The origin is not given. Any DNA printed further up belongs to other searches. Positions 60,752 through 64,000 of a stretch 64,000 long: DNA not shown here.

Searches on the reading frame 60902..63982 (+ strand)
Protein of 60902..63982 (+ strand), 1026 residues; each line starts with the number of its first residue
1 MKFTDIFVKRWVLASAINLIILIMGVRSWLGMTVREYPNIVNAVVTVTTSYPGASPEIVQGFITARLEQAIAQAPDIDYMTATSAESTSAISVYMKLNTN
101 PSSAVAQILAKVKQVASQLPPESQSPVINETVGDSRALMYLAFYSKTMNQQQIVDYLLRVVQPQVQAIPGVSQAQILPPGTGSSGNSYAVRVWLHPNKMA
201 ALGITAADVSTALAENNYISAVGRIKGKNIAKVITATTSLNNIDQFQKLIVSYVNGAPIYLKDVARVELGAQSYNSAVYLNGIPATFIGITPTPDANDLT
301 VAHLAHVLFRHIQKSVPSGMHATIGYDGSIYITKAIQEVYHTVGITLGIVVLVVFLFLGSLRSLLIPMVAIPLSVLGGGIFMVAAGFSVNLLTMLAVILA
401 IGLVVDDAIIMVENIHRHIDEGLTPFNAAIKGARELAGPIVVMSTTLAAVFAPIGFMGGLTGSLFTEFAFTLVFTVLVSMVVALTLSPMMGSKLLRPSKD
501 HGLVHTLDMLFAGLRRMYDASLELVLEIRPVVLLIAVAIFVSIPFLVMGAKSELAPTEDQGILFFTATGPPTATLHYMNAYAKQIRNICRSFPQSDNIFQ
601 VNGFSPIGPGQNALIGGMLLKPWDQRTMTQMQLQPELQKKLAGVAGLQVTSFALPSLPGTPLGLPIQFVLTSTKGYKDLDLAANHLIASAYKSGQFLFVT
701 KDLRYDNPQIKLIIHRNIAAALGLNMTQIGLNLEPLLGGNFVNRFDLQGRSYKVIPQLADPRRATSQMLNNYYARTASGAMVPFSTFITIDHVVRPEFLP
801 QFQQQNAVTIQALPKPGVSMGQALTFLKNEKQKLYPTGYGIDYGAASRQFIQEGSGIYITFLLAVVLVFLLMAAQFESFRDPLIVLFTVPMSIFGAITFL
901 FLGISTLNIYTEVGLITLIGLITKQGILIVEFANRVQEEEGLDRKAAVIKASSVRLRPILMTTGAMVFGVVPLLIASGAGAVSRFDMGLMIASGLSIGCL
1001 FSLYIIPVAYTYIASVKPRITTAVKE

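Call 82: search_protein_families(library=pfam, proteins=[window:60902-63982:+], max_evalue=0.00001)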
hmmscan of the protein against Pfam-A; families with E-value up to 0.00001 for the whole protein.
window:60902-63982:+ (1026 aa): 2 families
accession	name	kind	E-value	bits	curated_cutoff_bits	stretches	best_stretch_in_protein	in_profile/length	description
PF00873.25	ACR_tran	-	8.1e-248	825.4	28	1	4-1013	2-1020/1021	AcrB/AcrD/AcrF family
PF03176.21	MMPL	-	6e-06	25.9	20.5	0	342-488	148-296/333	MMPL family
